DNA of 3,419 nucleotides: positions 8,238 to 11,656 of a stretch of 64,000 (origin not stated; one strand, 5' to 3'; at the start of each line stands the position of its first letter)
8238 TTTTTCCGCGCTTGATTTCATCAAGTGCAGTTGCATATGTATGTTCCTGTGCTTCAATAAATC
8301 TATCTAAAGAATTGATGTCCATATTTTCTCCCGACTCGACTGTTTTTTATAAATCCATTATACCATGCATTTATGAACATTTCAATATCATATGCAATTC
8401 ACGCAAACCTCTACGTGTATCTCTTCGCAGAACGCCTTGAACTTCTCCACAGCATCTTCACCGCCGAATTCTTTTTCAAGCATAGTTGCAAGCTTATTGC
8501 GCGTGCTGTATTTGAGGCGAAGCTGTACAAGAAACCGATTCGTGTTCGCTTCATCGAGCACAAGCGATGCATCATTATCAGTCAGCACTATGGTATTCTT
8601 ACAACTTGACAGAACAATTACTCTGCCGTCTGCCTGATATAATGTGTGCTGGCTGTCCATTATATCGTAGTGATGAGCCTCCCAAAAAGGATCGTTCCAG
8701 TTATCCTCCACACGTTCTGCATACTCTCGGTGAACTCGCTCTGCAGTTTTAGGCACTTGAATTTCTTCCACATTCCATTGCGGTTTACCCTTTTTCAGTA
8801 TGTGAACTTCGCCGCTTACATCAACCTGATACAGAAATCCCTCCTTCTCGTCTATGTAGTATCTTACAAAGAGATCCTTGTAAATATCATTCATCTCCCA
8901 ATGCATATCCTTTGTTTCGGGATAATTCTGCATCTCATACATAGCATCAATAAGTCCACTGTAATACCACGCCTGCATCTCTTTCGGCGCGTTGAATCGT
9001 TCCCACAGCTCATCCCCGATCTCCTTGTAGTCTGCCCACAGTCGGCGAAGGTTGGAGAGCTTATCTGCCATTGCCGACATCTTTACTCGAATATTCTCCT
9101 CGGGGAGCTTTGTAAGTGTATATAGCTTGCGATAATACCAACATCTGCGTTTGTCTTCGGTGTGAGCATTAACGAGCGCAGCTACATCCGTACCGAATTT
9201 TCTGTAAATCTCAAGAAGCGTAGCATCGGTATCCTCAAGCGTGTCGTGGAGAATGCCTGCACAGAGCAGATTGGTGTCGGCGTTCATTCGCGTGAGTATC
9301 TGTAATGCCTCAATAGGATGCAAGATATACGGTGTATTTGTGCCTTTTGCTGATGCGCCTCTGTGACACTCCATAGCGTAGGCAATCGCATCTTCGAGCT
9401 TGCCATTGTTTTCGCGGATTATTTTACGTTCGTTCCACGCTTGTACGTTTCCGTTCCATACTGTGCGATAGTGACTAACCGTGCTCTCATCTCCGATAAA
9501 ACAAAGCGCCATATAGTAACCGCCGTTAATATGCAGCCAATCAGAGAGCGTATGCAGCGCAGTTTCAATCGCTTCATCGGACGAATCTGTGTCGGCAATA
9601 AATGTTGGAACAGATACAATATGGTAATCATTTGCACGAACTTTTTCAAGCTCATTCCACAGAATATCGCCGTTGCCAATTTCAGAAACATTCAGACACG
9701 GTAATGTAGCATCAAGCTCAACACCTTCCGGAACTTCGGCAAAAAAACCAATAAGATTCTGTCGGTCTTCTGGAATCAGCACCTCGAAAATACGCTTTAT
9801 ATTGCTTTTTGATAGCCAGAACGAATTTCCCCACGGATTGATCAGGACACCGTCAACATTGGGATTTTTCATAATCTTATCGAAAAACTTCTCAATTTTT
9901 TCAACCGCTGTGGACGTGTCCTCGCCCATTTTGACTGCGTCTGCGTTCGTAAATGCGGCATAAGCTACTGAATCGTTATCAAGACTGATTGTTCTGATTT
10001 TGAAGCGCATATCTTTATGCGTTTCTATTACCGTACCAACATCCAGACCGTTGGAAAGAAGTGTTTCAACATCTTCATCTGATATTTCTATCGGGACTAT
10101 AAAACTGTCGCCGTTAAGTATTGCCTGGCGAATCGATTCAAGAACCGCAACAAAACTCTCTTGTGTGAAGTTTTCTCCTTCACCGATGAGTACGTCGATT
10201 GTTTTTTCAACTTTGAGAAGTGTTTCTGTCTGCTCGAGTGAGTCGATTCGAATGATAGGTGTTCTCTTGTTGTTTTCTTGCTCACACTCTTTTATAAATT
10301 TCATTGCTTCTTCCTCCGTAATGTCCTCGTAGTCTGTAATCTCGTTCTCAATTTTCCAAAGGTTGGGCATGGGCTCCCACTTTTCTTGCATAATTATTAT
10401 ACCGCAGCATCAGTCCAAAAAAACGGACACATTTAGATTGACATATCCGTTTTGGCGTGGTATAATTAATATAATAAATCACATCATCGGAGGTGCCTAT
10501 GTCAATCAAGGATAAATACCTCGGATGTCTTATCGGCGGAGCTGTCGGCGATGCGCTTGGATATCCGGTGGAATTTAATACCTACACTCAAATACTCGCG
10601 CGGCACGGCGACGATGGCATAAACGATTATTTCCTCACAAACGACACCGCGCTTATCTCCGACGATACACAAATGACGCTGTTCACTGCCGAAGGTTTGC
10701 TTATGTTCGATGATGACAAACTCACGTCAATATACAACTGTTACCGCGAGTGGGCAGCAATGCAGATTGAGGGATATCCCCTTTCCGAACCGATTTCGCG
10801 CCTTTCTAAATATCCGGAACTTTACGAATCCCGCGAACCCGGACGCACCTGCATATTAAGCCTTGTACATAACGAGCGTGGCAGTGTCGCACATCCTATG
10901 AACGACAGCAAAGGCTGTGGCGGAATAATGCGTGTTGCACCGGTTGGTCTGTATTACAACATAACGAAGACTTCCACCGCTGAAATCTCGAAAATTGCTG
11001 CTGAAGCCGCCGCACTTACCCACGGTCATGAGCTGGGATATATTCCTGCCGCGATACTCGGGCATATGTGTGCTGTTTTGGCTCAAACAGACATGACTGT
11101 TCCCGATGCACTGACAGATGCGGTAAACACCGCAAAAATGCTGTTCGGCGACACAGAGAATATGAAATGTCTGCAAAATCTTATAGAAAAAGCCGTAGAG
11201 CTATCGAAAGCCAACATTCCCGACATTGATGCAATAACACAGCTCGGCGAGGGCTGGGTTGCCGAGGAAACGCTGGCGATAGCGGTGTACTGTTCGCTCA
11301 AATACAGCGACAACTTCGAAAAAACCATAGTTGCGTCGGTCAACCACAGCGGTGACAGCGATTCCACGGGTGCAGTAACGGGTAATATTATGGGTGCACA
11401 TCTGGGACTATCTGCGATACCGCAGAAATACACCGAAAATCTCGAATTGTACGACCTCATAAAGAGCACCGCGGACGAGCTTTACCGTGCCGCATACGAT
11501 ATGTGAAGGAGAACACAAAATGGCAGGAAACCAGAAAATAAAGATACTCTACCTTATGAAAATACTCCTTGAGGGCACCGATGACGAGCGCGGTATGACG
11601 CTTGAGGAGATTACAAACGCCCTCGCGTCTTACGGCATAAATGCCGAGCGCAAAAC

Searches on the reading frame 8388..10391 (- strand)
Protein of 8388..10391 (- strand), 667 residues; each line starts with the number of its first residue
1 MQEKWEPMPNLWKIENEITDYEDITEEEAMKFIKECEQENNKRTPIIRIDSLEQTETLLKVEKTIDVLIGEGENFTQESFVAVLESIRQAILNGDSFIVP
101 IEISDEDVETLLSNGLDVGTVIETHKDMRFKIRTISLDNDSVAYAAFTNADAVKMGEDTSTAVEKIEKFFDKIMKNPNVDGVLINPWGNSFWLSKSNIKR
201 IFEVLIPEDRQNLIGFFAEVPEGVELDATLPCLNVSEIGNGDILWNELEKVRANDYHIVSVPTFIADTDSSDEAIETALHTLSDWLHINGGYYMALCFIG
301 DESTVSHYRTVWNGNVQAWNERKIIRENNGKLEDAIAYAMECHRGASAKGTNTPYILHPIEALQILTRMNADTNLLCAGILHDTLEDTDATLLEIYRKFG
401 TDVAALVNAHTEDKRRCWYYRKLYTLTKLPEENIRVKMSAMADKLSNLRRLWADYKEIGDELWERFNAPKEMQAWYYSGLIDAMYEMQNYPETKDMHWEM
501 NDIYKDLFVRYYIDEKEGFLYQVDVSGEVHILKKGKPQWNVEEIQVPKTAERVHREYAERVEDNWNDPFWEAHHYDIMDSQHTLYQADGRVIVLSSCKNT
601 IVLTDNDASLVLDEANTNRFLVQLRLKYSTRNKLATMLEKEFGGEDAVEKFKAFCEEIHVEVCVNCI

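Call 82: search_protein_families(library=pfam, proteins=[window:8388-10391:-], max_evalue=0.001)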
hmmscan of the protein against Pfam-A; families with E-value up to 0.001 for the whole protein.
window:8388-10391:- (667 aa): 2 families
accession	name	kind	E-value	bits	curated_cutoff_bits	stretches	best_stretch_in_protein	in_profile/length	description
PF13328.12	HD_4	-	2.6e-15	56.9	27.2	1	335-451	1-127/156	HD domain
PF01966.28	HD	-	0.00012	22.8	22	1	356-447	2-115/116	HD domain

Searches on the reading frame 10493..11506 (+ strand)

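Call 82: search_protein_families(library=pfam, proteins=[window:10493-11506:+], max_evalue=0.001)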
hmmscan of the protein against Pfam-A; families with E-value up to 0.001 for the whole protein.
window:10493-11506:+ (337 aa): 1 family
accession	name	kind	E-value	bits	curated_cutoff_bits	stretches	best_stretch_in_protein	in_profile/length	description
PF03747.19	ADP_ribosyl_GH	-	1.8e-65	221.9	26.2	1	11-311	1-286/287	ADP-ribosylglycohydrolase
